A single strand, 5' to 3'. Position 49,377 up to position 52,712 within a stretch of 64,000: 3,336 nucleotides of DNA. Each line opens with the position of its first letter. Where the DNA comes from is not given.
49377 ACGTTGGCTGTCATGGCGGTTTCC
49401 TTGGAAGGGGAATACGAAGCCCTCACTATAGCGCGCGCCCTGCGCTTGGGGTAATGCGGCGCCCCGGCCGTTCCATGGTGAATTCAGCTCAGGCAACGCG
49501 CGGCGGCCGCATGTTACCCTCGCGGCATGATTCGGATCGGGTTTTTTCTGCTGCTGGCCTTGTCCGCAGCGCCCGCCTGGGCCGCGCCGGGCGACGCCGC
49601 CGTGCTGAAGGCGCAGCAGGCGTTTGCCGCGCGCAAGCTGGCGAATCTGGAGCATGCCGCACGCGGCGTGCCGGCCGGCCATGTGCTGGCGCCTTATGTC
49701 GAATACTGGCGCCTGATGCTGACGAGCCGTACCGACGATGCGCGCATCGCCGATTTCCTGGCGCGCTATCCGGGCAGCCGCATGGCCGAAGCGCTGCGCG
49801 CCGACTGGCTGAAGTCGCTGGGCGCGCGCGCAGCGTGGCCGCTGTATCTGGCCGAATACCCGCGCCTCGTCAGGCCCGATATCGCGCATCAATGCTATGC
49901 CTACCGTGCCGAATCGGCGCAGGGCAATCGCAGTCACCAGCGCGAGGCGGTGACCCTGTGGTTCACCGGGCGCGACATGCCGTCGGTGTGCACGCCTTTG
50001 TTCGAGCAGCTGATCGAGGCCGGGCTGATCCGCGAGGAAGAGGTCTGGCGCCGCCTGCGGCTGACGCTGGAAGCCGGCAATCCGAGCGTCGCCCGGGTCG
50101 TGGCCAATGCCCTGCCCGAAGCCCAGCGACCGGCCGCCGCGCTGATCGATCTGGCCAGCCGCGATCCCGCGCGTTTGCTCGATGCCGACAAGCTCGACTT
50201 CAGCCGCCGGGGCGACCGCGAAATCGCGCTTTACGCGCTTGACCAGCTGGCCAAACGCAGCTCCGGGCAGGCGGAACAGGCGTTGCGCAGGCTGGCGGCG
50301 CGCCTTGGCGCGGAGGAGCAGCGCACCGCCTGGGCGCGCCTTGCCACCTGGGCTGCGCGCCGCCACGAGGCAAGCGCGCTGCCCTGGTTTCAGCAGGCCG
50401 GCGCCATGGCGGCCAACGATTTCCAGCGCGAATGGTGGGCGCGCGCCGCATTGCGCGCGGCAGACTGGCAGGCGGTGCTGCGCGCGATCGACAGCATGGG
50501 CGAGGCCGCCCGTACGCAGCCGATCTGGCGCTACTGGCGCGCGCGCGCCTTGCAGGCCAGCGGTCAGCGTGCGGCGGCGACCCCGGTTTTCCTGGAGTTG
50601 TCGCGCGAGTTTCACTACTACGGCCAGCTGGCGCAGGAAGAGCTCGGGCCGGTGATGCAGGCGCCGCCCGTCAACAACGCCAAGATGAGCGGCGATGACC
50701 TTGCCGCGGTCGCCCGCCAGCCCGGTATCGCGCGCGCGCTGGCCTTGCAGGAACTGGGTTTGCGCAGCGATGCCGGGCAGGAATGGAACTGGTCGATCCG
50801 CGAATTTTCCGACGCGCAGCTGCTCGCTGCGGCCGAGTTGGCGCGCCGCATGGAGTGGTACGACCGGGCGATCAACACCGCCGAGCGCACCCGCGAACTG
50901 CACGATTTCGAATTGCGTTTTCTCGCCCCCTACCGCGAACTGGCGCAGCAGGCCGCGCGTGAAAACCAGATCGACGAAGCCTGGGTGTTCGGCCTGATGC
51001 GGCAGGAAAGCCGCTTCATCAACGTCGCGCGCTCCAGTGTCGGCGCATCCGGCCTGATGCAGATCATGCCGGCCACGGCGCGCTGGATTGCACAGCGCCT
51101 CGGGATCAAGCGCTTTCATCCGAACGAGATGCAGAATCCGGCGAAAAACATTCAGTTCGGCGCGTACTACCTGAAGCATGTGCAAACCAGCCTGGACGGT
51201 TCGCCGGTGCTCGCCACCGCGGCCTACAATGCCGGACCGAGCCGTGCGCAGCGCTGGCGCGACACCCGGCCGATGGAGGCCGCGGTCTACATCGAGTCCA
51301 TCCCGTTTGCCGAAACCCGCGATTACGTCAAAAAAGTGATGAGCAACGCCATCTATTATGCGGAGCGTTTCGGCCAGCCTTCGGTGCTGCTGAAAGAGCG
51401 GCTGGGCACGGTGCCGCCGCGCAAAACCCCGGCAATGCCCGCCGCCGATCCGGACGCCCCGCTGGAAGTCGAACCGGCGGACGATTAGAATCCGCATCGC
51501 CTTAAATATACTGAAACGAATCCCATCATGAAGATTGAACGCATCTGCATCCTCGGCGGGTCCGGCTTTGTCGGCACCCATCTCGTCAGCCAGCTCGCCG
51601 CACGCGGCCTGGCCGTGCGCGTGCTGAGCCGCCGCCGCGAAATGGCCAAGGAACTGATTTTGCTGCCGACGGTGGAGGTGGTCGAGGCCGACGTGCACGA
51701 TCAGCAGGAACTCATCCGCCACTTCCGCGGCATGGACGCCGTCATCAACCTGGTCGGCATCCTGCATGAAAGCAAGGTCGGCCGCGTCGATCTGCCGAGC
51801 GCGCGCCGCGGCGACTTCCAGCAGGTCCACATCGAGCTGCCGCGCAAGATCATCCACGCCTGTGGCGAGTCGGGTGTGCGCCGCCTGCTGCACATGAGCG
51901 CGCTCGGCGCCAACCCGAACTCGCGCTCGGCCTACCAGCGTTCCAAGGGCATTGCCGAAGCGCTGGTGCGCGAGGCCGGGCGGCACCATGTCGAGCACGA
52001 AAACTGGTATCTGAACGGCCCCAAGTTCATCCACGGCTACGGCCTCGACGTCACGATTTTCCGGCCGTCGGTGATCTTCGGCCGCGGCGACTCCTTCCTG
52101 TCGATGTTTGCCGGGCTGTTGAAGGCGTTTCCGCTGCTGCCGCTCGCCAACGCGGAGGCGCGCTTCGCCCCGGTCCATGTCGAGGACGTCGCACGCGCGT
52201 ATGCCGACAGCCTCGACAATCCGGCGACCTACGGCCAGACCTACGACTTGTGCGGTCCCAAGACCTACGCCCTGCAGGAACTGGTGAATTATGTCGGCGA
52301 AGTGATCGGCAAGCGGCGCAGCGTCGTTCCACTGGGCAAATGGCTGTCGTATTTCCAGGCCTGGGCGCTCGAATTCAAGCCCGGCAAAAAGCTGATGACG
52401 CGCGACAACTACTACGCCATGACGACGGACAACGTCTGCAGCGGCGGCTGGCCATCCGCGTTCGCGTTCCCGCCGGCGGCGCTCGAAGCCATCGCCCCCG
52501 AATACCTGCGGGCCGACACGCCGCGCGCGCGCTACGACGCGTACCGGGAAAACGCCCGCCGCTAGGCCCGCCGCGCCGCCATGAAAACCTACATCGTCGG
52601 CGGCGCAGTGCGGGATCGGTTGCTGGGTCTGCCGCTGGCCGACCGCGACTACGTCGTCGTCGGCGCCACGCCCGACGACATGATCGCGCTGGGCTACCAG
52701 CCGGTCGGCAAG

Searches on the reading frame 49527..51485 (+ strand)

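Call 3: search_protein_families(library=pfam, proteins=[window:49527-51485:+], max_evalue=0.01)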
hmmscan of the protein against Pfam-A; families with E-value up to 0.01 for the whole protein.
window:49527-51485:+ (653 aa): 2 families
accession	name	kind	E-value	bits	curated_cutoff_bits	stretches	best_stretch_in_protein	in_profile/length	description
PF01464.25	SLT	-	7.5e-29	100.1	21.3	1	472-581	2-108/117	Transglycosylase SLT domain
PF14718.12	SLT_L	-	1.4e-10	41.6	25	1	395-455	2-62/68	Soluble lytic murein transglycosylase L domain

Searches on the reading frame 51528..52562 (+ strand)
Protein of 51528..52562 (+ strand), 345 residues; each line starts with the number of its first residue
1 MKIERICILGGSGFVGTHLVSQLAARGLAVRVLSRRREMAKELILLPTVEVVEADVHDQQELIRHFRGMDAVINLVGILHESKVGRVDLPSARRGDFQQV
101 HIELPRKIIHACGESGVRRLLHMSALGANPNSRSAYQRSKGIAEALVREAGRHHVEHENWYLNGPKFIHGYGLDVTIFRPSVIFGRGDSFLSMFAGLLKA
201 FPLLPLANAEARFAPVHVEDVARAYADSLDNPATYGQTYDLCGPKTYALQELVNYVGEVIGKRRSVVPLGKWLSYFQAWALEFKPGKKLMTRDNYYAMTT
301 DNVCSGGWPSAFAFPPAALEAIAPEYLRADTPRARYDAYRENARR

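Call 3: search_protein_families(library=pfam, proteins=[window:51528-52562:+], max_evalue=0.01)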
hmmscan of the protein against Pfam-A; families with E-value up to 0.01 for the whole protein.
window:51528-52562:+ (345 aa): 10 families
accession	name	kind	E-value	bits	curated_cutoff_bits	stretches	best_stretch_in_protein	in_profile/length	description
PF01370.27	Epimerase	-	3.8e-22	79.3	20.9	1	6-235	1-231/240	NAD dependent epimerase/dehydratase family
PF13460.12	NAD_binding_10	-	2.2e-19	70.5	27.2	1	10-182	1-145/184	NAD(P)H-binding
PF01073.25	3Beta_HSD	-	3.9e-16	59.4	22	1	8-128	2-119/280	3-beta hydroxysteroid dehydrogenase/isomerase family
PF05368.20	NmrA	-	2.8e-12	47.3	27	1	4-132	3-114/298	NmrA-like family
PF04321.23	RmlD_sub_bind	-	2.1e-07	30.7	27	1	5-242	2-213/287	RmlD substrate binding domain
PF16363.11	GDP_Man_Dehyd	-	2e-06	27.9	27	1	8-78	2-85/332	GDP-mannose 4,6 dehydratase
PF03435.24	Sacchrp_dh_NADP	-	1e-05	26.3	25.1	1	6-77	1-77/129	Saccharopine dehydrogenase NADP binding domain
PF07993.18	NAD_binding_4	-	2.3e-05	24.1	20.1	0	10-32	3-26/258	Male sterility protein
PF08659.16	KR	-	0.0043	17.4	22.6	1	7-86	4-93/180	KR domain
PF00106.31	adh_short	-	0.0053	16.7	26.6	0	6-79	3-81/195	short chain dehydrogenase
